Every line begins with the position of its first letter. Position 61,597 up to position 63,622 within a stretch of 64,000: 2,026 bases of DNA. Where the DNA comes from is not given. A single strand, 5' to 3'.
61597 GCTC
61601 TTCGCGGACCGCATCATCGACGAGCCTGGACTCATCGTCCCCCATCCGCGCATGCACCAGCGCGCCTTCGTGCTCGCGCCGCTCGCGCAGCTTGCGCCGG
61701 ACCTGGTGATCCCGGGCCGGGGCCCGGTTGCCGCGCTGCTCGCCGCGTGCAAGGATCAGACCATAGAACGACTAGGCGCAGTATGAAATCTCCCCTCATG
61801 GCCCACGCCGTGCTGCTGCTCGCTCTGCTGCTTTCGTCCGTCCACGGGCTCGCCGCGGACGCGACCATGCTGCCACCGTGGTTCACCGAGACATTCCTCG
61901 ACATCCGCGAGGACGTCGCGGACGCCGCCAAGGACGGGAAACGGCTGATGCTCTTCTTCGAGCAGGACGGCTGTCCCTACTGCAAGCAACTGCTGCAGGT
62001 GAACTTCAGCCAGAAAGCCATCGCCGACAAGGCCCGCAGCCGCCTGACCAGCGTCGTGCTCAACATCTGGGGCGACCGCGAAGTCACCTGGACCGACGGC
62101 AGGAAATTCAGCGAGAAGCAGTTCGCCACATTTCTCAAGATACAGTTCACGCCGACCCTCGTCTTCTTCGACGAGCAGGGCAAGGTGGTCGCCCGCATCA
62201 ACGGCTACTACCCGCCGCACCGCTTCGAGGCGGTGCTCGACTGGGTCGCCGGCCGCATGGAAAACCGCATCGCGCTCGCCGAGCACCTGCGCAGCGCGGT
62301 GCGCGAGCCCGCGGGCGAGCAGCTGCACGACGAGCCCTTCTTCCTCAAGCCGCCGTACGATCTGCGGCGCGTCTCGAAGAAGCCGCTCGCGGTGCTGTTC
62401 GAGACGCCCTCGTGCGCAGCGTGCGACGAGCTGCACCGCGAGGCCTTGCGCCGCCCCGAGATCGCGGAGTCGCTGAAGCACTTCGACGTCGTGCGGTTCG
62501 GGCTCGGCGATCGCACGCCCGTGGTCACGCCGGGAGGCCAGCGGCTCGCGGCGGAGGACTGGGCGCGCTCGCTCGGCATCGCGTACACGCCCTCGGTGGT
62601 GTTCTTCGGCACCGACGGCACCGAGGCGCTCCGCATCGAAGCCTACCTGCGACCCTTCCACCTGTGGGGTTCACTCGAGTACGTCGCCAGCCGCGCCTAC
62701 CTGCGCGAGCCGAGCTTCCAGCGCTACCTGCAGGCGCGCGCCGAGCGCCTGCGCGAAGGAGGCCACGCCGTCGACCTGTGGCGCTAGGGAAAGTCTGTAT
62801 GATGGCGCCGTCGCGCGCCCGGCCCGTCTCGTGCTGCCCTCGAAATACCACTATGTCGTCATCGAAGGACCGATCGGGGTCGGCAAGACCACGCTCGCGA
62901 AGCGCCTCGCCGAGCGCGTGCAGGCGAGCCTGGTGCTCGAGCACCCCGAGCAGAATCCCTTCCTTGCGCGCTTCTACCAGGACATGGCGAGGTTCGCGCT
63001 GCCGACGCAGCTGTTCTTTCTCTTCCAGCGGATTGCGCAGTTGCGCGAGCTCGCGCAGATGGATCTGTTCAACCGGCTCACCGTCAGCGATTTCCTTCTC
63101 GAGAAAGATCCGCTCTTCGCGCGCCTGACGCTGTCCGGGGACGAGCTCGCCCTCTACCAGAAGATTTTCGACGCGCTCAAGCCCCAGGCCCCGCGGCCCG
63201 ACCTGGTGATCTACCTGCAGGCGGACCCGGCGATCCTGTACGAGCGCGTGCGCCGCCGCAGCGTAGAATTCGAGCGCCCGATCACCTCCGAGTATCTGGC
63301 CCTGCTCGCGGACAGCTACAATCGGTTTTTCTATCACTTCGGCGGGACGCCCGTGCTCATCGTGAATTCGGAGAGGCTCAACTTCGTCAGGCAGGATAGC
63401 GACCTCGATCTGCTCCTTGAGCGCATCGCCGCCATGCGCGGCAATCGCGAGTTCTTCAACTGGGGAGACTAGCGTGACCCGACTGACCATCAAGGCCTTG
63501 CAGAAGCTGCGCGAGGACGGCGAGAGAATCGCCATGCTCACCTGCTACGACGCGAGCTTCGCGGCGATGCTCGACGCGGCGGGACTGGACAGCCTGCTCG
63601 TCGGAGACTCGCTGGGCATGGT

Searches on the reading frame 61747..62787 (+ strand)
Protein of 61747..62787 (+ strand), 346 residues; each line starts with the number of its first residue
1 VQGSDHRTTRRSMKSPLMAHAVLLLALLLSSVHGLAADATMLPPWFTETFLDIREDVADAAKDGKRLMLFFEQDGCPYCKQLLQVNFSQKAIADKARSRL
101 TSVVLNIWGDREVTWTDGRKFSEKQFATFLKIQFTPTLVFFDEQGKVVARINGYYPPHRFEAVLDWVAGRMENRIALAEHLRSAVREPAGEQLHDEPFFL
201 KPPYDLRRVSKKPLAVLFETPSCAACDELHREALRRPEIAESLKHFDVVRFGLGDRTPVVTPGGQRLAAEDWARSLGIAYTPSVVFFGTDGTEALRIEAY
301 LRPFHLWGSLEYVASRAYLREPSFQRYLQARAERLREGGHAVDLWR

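Call 45: search_protein_families(library=pfam, proteins=[window:61747-62787:+], max_evalue=0.00001)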
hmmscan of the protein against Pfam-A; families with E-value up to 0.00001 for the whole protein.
window:61747-62787:+ (346 aa): 2 families
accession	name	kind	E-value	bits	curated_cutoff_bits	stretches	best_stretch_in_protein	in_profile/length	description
PF13098.12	Thioredoxin_2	-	1.4e-38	131.8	27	2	60-164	1-104/104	Thioredoxin-like domain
PF13899.12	Thioredoxin_7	-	1.5e-12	47.9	27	1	52-142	5-82/83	Thioredoxin-like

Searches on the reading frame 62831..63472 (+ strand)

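Call 45: search_protein_families(library=pfam, proteins=[window:62831-63472:+], max_evalue=0.00001)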
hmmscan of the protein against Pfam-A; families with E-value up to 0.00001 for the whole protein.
window:62831-63472:+ (213 aa): 4 families
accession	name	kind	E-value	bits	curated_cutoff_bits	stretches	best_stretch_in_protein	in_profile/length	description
PF01712.25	dNK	-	8.3e-36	124.1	27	1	10-199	2-198/203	Deoxynucleoside kinase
PF02223.23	Thymidylate_kin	-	4.4e-10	40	27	1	11-148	1-143/185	Thymidylate kinase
PF13238.12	AAA_18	-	1.2e-08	35.9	29.4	0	9-30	1-22/128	AAA domain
PF13671.12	AAA_33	-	4.3e-06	27.5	27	0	9-148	2-123/143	AAA domain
